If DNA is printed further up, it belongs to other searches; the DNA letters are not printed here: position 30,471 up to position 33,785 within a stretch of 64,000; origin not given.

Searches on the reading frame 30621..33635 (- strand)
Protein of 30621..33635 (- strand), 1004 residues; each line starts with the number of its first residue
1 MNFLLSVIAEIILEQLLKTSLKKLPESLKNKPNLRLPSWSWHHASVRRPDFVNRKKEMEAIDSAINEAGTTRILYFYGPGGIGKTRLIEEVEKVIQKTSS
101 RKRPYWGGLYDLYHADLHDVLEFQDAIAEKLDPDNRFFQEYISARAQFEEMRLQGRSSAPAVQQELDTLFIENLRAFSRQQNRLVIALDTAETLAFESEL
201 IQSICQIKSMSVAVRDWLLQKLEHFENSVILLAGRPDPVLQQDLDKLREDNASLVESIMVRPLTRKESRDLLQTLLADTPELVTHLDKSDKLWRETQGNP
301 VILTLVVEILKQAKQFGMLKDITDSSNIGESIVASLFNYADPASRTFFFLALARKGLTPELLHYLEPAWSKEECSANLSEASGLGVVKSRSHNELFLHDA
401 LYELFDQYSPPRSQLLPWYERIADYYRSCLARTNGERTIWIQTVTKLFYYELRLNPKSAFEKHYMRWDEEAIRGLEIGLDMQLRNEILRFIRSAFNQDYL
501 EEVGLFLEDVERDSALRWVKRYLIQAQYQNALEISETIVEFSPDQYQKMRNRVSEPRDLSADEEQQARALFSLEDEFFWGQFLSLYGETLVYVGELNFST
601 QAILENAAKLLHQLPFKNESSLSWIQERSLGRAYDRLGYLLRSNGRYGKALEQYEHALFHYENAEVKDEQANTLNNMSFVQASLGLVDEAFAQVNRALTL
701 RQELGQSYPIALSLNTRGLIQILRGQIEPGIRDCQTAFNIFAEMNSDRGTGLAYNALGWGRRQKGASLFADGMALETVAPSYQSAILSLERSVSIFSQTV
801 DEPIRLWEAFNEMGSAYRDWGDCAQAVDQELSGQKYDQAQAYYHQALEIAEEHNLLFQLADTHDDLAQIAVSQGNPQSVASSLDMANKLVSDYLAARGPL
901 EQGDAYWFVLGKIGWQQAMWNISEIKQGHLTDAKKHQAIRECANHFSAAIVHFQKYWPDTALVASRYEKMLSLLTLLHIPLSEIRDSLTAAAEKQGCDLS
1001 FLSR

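Call 4: search_protein_families(library=pfam, proteins=[window:30621-33635:-], max_evalue=0.01)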
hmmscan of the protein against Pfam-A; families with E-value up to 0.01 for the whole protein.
window:30621-33635:- (1004 aa): 11 families
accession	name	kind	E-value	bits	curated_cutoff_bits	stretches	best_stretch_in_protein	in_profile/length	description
PF13424.12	TPR_12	-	3.4e-13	50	30.1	1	632-703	4-77/77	Tetratricopeptide repeat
PF01637.24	ATPase_2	-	1.6e-09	38.3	33.2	1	51-304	1-223/225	ATPase domain predominantly from Archaea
PF13191.12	AAA_16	-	8.5e-09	36.6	32.6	1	51-223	2-160/167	AAA ATPase domain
PF07719.23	TPR_2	-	9.2e-09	35.2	27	1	632-662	2-32/34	Tetratricopeptide repeat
PF00515.34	TPR_1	-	3.1e-07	30.4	27.8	0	636-658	6-28/34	Tetratricopeptide repeat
PF13181.12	TPR_8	-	3.4e-06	27.2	25.7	0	632-658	2-28/34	Tetratricopeptide repeat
PF13428.12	TPR_14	-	0.00012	22.9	23.5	0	632-663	2-33/44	Tetratricopeptide repeat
PF00931.28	NB-ARC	-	0.00064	19.5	23.5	0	55-98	2-45/248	NB-ARC domain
PF13401.12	AAA_22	-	0.0011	19.7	27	1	70-202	4-102/130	AAA domain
PF13374.12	TPR_10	-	0.0017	18.7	27.5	0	632-658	3-29/42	Tetratricopeptide repeat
PF13176.12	TPR_7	-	0.0042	17.5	27.9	0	834-851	13-30/36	Tetratricopeptide repeat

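Call 5: search_protein_families(library=ncbifam, proteins=[window:30621-33635:-], max_evalue=0.01)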
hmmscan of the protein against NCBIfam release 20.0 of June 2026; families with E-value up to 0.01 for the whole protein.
window:30621-33635:- (1004 aa): 6 families
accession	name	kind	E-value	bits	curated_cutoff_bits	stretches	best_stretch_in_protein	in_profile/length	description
NF002725.1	PRK02603.1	equivalog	9.8e-11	42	143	1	633-707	37-108/173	photosystem I assembly protein Ycf3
NF041717.1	HaaA_phane_TPR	equivalog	7.5e-10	37.6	1125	1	636-825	677-850/882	cyclophane-containing RiPP biosynthesis TPR protein HaaT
NF053520.1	HK_Porph_FimS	equivalog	1.6e-06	26.7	600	1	632-757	45-170/618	sensor histidine kinase FimS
NF053617.1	SARPRegAfsRStmc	equivalog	1.9e-06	26.1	1430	1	631-744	776-889/986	SARP-family global regulator AfsR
NF053720.1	NsdA_fam_reg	subfamily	9.5e-05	22.1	75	0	835-885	216-266/432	NsdA family TPR-like regulatory protein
TIGR00435.1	cysS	equivalog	0.0091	15.1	340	0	118-269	298-436/466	cysteine--tRNA ligase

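Call 12: search_protein_families(library=padloc, proteins=[window:30621-33635:-], max_evalue=0.001)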
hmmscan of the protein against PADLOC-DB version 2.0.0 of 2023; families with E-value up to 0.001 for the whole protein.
window:30621-33635:- (1004 aa): 1 family
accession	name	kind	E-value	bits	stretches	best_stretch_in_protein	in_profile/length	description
PDLC03838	DolB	-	0.00078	16.8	0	70-102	165-197/375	-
